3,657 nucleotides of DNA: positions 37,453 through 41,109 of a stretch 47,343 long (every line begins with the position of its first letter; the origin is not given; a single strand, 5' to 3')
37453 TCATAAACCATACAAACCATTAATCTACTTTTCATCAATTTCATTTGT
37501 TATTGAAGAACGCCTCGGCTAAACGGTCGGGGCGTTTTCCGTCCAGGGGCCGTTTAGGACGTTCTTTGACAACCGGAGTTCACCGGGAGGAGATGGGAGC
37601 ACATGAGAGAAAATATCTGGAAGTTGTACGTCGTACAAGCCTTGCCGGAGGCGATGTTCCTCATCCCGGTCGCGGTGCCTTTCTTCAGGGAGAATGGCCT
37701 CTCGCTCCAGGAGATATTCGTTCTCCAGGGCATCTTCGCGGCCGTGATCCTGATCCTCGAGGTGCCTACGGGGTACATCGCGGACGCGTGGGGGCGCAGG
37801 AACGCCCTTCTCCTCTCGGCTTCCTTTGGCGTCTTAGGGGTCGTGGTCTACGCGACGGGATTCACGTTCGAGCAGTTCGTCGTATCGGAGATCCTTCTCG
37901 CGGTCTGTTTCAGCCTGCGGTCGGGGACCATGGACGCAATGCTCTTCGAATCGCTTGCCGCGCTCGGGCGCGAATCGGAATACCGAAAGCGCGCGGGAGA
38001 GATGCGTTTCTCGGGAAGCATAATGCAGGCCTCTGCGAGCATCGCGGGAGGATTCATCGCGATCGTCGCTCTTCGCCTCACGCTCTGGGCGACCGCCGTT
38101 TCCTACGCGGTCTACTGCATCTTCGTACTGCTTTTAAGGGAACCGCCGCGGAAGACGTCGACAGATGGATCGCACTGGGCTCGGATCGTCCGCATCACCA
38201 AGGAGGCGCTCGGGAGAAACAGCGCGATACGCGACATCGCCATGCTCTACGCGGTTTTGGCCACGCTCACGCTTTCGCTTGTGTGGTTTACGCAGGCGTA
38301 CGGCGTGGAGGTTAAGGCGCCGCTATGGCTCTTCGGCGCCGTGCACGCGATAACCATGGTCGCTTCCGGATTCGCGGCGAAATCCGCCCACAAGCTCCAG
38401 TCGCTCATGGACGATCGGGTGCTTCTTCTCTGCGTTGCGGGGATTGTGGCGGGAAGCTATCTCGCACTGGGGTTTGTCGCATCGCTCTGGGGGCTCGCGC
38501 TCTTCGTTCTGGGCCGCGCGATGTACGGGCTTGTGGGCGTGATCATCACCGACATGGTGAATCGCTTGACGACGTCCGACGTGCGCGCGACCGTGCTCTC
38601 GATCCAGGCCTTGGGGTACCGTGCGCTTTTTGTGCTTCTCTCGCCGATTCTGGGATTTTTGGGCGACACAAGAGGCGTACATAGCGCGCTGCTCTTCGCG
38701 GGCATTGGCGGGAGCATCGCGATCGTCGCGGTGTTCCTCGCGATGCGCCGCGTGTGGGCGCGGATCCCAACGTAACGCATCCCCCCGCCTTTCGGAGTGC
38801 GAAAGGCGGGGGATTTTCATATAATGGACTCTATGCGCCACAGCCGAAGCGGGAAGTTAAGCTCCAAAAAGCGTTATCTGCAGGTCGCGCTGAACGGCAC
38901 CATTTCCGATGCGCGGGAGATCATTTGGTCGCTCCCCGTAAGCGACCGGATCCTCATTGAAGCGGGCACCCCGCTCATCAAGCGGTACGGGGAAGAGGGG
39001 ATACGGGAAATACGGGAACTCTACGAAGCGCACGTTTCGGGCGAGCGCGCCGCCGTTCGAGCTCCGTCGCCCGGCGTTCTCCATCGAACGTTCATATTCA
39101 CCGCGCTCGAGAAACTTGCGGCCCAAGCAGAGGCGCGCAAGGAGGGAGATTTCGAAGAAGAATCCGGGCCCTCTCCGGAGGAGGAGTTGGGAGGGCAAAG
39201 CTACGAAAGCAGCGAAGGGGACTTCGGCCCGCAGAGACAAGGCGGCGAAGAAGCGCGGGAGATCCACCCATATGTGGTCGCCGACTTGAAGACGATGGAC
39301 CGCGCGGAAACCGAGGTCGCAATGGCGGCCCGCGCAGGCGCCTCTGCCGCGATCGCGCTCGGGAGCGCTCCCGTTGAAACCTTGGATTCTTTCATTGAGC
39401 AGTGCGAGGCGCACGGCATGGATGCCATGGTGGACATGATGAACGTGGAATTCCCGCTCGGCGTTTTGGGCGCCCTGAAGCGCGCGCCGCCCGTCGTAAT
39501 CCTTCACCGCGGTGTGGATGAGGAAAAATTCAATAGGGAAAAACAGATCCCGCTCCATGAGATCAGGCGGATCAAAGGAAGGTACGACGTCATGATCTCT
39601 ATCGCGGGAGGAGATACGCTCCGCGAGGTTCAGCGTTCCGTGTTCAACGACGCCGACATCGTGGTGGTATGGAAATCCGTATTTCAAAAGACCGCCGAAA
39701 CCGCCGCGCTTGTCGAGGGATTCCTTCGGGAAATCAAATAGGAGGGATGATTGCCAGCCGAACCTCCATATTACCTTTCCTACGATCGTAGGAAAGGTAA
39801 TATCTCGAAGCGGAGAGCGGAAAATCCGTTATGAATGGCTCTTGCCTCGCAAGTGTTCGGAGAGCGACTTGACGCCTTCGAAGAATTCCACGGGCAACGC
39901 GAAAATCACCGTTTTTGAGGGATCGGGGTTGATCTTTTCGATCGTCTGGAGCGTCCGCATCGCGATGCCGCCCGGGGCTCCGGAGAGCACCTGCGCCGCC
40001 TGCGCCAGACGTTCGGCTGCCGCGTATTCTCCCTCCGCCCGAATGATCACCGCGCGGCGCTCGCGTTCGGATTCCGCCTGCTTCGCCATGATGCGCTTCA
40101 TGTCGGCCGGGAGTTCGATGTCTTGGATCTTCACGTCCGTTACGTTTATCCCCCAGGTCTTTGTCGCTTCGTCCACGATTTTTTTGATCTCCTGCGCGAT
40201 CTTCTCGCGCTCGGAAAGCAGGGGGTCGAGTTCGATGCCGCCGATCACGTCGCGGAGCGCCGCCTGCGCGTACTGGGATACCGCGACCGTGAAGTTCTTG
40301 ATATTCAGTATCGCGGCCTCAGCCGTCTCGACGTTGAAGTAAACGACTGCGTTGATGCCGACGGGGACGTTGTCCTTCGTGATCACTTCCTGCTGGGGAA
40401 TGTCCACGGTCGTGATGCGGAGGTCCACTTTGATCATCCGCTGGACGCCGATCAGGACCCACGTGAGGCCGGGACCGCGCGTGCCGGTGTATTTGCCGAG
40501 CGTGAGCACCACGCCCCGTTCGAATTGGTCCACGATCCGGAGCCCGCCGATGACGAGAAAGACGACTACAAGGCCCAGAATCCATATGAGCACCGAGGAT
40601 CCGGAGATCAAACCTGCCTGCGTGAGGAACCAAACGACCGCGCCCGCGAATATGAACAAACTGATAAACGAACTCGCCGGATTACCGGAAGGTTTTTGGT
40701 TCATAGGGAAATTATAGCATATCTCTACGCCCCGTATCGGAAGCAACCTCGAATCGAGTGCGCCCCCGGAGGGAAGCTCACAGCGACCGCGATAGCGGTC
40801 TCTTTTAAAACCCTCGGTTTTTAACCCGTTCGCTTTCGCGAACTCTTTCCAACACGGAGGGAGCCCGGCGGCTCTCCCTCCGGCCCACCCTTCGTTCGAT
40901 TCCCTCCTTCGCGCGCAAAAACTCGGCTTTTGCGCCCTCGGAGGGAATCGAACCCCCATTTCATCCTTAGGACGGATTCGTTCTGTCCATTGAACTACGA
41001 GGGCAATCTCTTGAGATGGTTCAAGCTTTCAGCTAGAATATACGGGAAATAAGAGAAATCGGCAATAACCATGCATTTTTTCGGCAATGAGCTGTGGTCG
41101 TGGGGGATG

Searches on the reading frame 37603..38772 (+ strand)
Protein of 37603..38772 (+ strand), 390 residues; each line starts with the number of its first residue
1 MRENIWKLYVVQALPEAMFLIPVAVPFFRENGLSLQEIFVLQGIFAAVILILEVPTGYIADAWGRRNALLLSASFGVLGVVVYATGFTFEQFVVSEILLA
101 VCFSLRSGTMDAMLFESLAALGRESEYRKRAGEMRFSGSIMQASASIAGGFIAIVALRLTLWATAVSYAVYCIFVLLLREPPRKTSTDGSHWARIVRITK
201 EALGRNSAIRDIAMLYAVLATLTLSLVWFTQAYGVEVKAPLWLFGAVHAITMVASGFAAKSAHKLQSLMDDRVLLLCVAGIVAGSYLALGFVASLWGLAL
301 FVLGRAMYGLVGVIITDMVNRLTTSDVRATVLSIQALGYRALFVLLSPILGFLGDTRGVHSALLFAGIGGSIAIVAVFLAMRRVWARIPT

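Call 12: search_protein_families(library=pfam, proteins=[window:37603-38772:+], max_evalue=0.01)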
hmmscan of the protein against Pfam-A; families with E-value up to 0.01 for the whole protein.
window:37603-38772:+ (390 aa): 2 families
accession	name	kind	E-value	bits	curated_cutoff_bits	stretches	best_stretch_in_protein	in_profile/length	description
PF07690.21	MFS_1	-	2e-17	63.6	33.4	2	18-334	12-334/347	Major Facilitator Superfamily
PF12832.13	MFS_1_like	-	0.00042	19.9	25.2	1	22-334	20-341/373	MFS_1 like family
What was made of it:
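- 37603..38775 (+): MFS transporter gene of 390 aa, the regulated gene. Pfam MFS_1 at 2e-17 (call 12).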

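Call 13: find_homologous_proteins(query=window:37603-38772:+)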
Query window:37603-38772:+ (390 aa): 29 proteins with E <= 0.001 among 8000 candidates.
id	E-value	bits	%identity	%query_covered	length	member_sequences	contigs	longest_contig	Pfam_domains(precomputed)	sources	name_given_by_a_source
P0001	2.2e-137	477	56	100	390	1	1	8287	PF07690.22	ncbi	-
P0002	7.0e-108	380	46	100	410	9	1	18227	PF07690.22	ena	-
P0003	3.5e-107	377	46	100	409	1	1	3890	PF07690.22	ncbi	-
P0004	4.7e-106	374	46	100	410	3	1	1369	PF07690.22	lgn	-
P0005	1.9e-104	368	46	100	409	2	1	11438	PF07690.22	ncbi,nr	ncbi:MAG: MFS transporter [Candidatus Binatia bacterium]|nr:MFS transporter [Candidatus Binatia bact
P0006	6.1e-103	363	45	100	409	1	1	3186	PF07690.22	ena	-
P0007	6.5e-97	344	42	99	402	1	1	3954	PF07690.22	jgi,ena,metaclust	metaclust:\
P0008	2.5e-89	319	42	100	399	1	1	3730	PF07690.22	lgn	-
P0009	1.9e-87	312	40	99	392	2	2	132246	PF07690.22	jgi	-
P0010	1.6e-81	293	39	100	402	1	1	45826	PF07690.22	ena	-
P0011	1.4e-77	280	38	100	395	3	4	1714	PF00083.31,PF07690.22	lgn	-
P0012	1.9e-72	263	38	99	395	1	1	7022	PF07690.22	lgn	-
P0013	9.6e-67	244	38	96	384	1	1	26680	PF07690.22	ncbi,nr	ncbi:MAG: MFS transporter, partial [Candidatus Peribacter sp.]|nr:MFS transporter [Candidatus Periba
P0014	3.6e-63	233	35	99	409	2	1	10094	PF12832.14,PF07690.22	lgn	-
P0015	6.1e-57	212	34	94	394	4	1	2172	PF07690.22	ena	-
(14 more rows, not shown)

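Call 14: find_encoding_contigs(protein=P0001, flank=6000, max_places=4)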
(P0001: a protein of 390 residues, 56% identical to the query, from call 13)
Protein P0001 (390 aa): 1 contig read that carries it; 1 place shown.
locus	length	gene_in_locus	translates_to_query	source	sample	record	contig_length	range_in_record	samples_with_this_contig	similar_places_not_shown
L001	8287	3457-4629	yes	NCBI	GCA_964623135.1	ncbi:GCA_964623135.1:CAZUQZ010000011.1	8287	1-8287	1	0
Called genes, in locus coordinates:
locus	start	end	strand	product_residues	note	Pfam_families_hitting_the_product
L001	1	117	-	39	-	?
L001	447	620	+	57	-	-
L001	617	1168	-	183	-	PF00300:His_Phos_1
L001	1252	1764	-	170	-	-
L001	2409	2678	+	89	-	PF01541:GIY-YIG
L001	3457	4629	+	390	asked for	PF07690:MFS_1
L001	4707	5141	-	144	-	-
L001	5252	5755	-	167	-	-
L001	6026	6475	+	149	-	-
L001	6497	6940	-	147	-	PF01668:SmpB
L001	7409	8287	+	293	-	?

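Call 15: find_encoding_contigs(protein=P0002, flank=6000, max_places=4)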
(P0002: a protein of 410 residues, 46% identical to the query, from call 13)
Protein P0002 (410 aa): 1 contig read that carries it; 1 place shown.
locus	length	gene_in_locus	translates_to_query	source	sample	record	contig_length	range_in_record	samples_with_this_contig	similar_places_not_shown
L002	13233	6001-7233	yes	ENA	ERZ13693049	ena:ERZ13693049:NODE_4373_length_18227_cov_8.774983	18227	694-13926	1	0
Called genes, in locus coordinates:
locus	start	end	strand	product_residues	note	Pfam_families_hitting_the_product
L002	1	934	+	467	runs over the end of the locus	PF25919:BSH_CusB (faint), PF25917:BSH_RND (weak), PF25954:Beta-barrel_RND_2 (weak), PF25990:Beta-barrel_YknX, PF26002:Beta-barrel_AprE (weak), PF25967:RND-MFP_C, PF25975:CzcB_C (weak), PF25989:YknX_C, +1 more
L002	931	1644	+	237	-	PF00005:ABC_tran, PF02463:SMC_N (faint), PF13304:AAA_21 (faint)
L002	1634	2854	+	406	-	PF12704:MacB_PCD, PF02687:FtsX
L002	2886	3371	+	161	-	PF18914:DUF5666 (weak)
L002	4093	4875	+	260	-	PF00512:HisKA, PF02518:HATPase_c, PF13589:HATPase_c_3 (weak)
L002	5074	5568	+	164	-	-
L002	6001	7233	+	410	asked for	PF07690:MFS_1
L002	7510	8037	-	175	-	-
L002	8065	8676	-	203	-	-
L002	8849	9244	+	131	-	-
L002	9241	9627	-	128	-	PF00293:NUDIX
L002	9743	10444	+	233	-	PF01501:Glyco_transf_8 (weak)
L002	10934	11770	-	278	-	PF01734:Patatin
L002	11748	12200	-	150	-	-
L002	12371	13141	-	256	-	PF12120:Arr-ms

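Call 16: find_encoding_contigs(protein=P0013, flank=6000, max_places=4)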
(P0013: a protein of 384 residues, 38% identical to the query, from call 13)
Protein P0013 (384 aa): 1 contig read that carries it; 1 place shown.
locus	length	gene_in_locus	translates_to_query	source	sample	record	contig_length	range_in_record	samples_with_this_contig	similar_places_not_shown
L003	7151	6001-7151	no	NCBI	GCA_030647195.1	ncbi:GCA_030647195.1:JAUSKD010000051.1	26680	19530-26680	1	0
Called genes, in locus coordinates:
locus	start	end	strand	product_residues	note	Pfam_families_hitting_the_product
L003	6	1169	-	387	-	-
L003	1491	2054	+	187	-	PF00466:Ribosomal_L10, PF27436:RL10_C (weak)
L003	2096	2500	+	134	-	PF16320:Ribosomal_L12_N, PF00542:Ribosomal_L12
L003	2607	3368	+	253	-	PF07786:HGSNAT_cat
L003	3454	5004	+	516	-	PF03816:LytR_cpsA_psr, PF13399:LytR_C (weak)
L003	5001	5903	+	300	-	-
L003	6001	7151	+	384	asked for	PF07690:MFS_1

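Call 24: find_related_loci(query=A2, collection=genome_contigs, flank=3000)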
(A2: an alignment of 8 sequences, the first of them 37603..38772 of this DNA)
Query A2 (390 aa) in genome_contigs; peptide patterns used: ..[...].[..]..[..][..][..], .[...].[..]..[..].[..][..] (x = any residue, [..] = any of these).
600 stretches matched a pattern (row limit reached: there are more); 359 encode a relative of the query (tblastn E <= 1e-3); the best 80 are kept; 80 distinct loci.
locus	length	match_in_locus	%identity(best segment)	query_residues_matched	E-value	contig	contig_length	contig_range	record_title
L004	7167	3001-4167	46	1-389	1e-115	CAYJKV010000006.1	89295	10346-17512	MAG TPA_asm: uncultured Candidatus Saccharibacteria bacterium isolate ERP124720_co1_130 genome assembly, contig: NODE_35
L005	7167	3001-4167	46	1-389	5e-110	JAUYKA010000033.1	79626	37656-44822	MAG: bacterium isolate C24_metabat.bin.173 C24_k141_390648, whole genome shotgun sequence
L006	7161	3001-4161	43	3-389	4e-95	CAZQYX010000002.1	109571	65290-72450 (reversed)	MAG TPA_asm: uncultured Candidatus Peribacteria bacterium isolate ERP113451_co3_227 genome assembly, contig: NODE_54_len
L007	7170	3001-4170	39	1-390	9e-95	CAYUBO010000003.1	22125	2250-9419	MAG TPA_asm: uncultured Candidatus Peribacteria bacterium isolate SRP077602_co6_339 genome assembly, contig: NODE_3824_l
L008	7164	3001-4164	41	2-389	1e-94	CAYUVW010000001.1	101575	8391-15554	MAG TPA_asm: uncultured Candidatus Peribacteria bacterium isolate SRP278252_co1_785 genome assembly, contig: NODE_203_le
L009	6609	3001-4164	43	2-389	7e-94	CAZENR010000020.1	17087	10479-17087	MAG TPA_asm: uncultured Candidatus Peribacteria bacterium isolate SRP342105_co2_184 genome assembly, contig: NODE_3435_l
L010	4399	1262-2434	45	1-389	2e-94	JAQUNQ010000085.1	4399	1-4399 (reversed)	MAG: Candidatus Peribacteraceae bacterium isolate STD1_181 NODE_83034_length_4399_cov_2.683287_Sandtown_D1, whole genome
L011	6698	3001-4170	39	1-389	3e-91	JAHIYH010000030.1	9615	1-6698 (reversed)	MAG: Patescibacteria group bacterium isolate Modern_marine.mb.105 Modern_marine.mb.105_k141_1698190, whole genome shotgu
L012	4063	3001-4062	38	1-353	1e-71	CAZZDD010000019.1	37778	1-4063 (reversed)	MAG TPA_asm: uncultured Candidatus Peribacteria bacterium isolate SRP329715_co2_201 genome assembly, contig: NODE_2299_l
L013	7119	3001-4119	35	1-368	1e-68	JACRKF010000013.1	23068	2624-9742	MAG: Candidatus Woesearchaeota archaeon isolate NC_groundwater_1848_Pr3_B-0.1um_32_11 SR-2_scaffold_141_715990, whole ge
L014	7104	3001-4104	33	1-368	6e-65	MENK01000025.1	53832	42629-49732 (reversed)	MAG: Bacteroidetes bacterium GWB2_32_14 gwb2_scaffold_405, whole genome shotgun sequence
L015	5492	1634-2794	33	1-388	3e-64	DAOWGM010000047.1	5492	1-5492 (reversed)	MAG TPA_asm: Bacteroidales bacterium isolate CSMAG_1991 CSMAG_1991_k141_6328602_length_5492_cov_12.0000, whole genome sh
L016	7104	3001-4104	34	1-368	7e-63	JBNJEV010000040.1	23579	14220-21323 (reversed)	MAG: Bacteroidota bacterium isolate Y23_0dBSd1.bin.109 NODE_1294_length_23579_cov_19.489651, whole genome shotgun sequen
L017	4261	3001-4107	36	1-368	4e-62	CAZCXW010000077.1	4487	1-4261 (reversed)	MAG TPA_asm: uncultured Methanosarcinales archaeon isolate binchicken_co38_1374 genome assembly, contig: NODE_40451_leng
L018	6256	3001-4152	34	3-383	4e-62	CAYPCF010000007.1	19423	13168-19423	MAG TPA_asm: uncultured Candidatus Saccharibacteria bacterium isolate SRP163575_co3_299 genome assembly, contig: NODE_28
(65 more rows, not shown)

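Call 26: find_encoding_contigs(protein=P0003, flank=1500, max_places=3)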
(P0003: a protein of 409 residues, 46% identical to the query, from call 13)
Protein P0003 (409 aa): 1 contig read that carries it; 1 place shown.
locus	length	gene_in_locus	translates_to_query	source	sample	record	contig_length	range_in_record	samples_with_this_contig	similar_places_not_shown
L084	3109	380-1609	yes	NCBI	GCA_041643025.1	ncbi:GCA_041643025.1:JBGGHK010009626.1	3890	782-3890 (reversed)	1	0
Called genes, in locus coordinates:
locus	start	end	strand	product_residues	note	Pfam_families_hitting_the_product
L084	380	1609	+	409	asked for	PF07690:MFS_1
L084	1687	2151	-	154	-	PF03412:Peptidase_C39, PF12385:Peptidase_C70 (weak), PF13529:Peptidase_C39_2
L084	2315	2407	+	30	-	-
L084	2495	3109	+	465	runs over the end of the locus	?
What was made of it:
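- A Peptidase_C39 gene lies next to the MFS in L084 (call 26).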

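Call 27: find_encoding_contigs(protein=P0007, flank=1500, max_places=3)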
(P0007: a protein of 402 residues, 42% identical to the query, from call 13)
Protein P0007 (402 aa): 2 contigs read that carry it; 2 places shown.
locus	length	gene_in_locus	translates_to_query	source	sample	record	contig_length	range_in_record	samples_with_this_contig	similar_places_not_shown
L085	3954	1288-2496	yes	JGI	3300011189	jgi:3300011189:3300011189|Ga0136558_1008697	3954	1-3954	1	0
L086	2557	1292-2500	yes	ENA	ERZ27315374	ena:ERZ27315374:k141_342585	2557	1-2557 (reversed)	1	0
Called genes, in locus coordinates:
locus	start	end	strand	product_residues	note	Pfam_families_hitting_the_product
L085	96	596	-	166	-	-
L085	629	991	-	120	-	PF00293:NUDIX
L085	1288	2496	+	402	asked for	PF07690:MFS_1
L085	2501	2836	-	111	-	-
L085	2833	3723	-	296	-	-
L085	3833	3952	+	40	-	?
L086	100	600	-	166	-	-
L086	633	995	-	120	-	PF00293:NUDIX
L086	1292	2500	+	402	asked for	PF07690:MFS_1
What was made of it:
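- No conserved regulator gene lies nearby (calls 14, 15, 26, 27).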

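Call 28: find_encoding_contigs(protein=P0008, flank=1500, max_places=3)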
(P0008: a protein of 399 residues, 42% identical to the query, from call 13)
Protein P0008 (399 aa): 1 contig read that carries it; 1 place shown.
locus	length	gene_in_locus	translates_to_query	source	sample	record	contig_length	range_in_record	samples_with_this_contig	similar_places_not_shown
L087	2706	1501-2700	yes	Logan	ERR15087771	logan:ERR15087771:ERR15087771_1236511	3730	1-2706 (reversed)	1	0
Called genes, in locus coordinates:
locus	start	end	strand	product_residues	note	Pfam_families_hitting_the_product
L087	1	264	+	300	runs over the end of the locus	-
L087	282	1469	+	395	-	PF07690:MFS_1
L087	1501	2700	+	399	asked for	PF07690:MFS_1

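Call 29: find_encoding_contigs(protein=P0009, flank=1500, max_places=3)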
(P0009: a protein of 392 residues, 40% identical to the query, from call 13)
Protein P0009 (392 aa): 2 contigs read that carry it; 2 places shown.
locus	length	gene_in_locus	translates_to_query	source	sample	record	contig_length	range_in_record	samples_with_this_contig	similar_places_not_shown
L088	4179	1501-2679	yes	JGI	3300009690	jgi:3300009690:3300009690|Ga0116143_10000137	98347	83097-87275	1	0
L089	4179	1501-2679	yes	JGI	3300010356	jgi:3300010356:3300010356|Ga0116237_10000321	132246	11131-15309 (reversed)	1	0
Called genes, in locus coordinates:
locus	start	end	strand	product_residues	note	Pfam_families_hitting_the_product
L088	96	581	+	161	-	PF11188:DUF2975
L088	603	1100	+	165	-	PF11188:DUF2975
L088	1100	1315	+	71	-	PF13443:HTH_26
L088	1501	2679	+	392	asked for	PF07690:MFS_1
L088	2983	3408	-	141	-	PF18741:MTES_1575 (faint), PF03852:Vsr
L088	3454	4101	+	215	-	PF01844:HNH, PF14279:HNH_5 (weak)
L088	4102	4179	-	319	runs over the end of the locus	PF00145:DNA_methylase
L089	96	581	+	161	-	PF11188:DUF2975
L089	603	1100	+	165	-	PF11188:DUF2975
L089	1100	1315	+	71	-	PF13443:HTH_26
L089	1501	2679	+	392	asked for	PF07690:MFS_1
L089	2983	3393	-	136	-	PF03852:Vsr, PF18741:MTES_1575 (faint)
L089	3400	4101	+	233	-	PF01844:HNH, PF14279:HNH_5 (weak)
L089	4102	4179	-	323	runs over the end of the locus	PF00145:DNA_methylase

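Call 36: search_protein_families(library=ncbifam, proteins=[window:37603-38772:+, P0002], max_evalue=0.001)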
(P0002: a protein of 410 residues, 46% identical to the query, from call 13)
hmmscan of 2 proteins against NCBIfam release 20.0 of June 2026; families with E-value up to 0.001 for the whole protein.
window:37603-38772:+ (390 aa): 2 families
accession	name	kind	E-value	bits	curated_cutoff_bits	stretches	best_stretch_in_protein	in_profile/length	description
NF040872.1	MFS_HP1165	exception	2.6e-09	36.7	700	1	8-178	15-177/385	HP1165 family MFS efflux transporter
NF000043.1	tet_MFS_P_a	exception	0.00046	19.1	750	0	36-353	43-373/420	tetracycline efflux MFS transporter TetA(P)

P0002 (410 aa): 14 families
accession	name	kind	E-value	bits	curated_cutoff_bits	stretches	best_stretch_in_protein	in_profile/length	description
NF012174.0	tet_MFS_A_B_C_D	equivalog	1.7e-09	37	475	1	59-323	43-305/382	Tet(A)/Tet(B)/Tet(C) family tetracycline efflux MFS transporter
TIGR00880.1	2_A_01_02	superfamily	3.1e-09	37.1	131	1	64-198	6-137/141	multidrug resistance protein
NF012190.1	tet_MFS_B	exception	3e-08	33.1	850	1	60-248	45-231/400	tetracycline efflux MFS transporter Tet(B)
NF012195.0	tet_MFS_H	exception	1.1e-07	31.4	840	1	44-281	30-273/392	tetracycline efflux MFS transporter Tet(H)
NF012207.0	tet_MFS_H_J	exception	1.2e-07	31.1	700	1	44-281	30-273/392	Tet(H)/Tet(J) family tetracycline efflux MFS transporter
NF053757.1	BclibactTpBcbE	equivalog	1.6e-06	27.3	600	1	39-401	20-389/394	bacillibactin exporter BcbE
TIGR00710.1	efflux_Bcr_CflA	subfamily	1.4e-05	24.7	200.9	1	65-400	49-383/385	Bcr/CflA family efflux MFS transporter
NF012194.0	tet_MFS_J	exception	1.4e-05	24.2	870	1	45-272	31-262/398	tetracycline efflux MFS transporter Tet(J)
NF040872.1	MFS_HP1165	exception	1.8e-05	24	700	1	43-309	25-289/385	HP1165 family MFS efflux transporter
TIGR00881.1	2A0104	subfamily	1.8e-05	23.9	407.75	0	45-197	18-170/379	phosphoglycerate transporter protein PgtP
NF003024.0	PRK03893.1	subfamily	3.6e-05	22.8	604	0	77-399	77-361/497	sialate:H+ symport family MFS transporter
TIGR00879.1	SP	subfamily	5.2e-05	22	237.8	1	63-123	106-169/510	sugar porter family MFS transporter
NF000043.1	tet_MFS_P_a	exception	9.6e-05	21.3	750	0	42-401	28-401/420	tetracycline efflux MFS transporter TetA(P)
NF049980.1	SfMCT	equivalog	0.0005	18.8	320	1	46-114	27-95/378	L-lactate MFS transporter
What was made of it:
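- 37603..38775 (+): Only weak, below-cutoff similarity to drug-efflux MFS families (call 36).
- On Drug:H+ antiporter-type MFS efflux pump: The best NCBIfam hits score 19-37 bits against cutoffs of 131-870: HP1165 family, TetA(P), Tet(A/B/C), 2_A_01_02 (call 36).
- The efflux role of the MFS rests on below-cutoff similarities (call 36).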

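Call 37: search_solved_structures(query=window:37603-38772:+, max_evalue=0.01)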
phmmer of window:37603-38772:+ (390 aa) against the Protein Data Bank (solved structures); distinct sequences matched with E-value up to 0.01: 0.
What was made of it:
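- On Drug:H+ antiporter-type MFS efflux pump: No PDB sequence relative was found (call 37).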

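Call 59: find_encoding_contigs(protein=P0006, flank=1200, max_places=2)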
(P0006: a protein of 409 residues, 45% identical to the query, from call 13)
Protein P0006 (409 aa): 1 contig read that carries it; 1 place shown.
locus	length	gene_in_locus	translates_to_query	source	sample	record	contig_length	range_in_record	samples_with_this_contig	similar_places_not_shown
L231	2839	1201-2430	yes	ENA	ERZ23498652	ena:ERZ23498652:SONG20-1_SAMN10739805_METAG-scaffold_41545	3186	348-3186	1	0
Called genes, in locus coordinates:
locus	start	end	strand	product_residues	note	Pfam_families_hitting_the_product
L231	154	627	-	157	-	-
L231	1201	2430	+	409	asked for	PF07690:MFS_1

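Call 60: find_encoding_contigs(protein=P0010, flank=1200, max_places=2)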
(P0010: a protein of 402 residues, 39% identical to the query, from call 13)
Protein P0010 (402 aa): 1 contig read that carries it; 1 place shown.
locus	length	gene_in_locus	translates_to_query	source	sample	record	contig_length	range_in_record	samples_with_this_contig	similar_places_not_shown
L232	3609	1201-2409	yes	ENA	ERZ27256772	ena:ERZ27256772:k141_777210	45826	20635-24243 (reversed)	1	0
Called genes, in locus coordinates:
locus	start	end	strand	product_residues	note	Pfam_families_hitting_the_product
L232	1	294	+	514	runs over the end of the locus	PF03816:LytR_cpsA_psr, PF13399:LytR_C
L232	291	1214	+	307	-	-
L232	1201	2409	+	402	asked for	PF07690:MFS_1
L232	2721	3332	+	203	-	PF01726:LexA_DNA_bind, PF00717:Peptidase_S24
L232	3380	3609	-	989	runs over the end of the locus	PF00133:tRNA-synt_1, PF09334:tRNA-synt_1g, PF00133:tRNA-synt_1, PF08264:Anticodon_1, PF10458:Val_tRNA-synt_C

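Call 61: find_encoding_contigs(protein=P0012, flank=1200, max_places=2)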
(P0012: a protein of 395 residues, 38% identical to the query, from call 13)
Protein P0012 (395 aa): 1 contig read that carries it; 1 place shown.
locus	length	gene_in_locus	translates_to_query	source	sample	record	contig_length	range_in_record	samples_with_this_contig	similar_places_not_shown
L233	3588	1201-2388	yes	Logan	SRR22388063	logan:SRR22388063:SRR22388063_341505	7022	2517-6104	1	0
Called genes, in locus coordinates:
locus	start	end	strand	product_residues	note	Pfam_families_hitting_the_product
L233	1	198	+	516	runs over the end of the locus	PF03816:LytR_cpsA_psr, PF13399:LytR_C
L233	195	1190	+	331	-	-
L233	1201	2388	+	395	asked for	PF07690:MFS_1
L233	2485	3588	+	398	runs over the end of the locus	PF07690:MFS_1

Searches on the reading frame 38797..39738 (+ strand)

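Call 12: search_protein_families(library=pfam, proteins=[window:38797-39738:+], max_evalue=0.01)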
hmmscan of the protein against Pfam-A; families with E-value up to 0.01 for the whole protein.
window:38797-39738:+ (314 aa): 1 family
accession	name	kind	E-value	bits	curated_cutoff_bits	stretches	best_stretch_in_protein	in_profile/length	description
PF00215.30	OMPdecase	-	4.1e-15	56.7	27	1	151-300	45-213/221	Orotidine 5'-phosphate decarboxylase / HUMPS family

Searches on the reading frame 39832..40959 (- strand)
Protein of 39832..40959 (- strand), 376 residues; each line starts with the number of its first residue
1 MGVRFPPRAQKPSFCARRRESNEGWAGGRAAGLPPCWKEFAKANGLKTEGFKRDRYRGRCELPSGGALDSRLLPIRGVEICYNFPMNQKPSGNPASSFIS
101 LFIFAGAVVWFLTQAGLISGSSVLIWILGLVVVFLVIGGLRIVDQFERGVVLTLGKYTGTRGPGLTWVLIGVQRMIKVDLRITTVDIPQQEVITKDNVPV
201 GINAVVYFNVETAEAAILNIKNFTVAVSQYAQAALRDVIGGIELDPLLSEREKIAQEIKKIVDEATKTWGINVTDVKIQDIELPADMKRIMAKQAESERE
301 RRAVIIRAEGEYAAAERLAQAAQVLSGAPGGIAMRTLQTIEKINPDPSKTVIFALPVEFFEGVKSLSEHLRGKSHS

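Call 12: search_protein_families(library=pfam, proteins=[window:39832-40959:-], max_evalue=0.01)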
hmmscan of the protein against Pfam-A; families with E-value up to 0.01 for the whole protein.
window:39832-40959:- (376 aa): 2 families
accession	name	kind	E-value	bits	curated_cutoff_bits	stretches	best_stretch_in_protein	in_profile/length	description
PF01145.31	Band_7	-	4.5e-41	141.2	23.6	1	142-311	2-175/176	SPFH domain / Band 7 family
PF13421.11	Band_7_1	-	4.5e-05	23.6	24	1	231-296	141-208/211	SPFH domain-Band 7 family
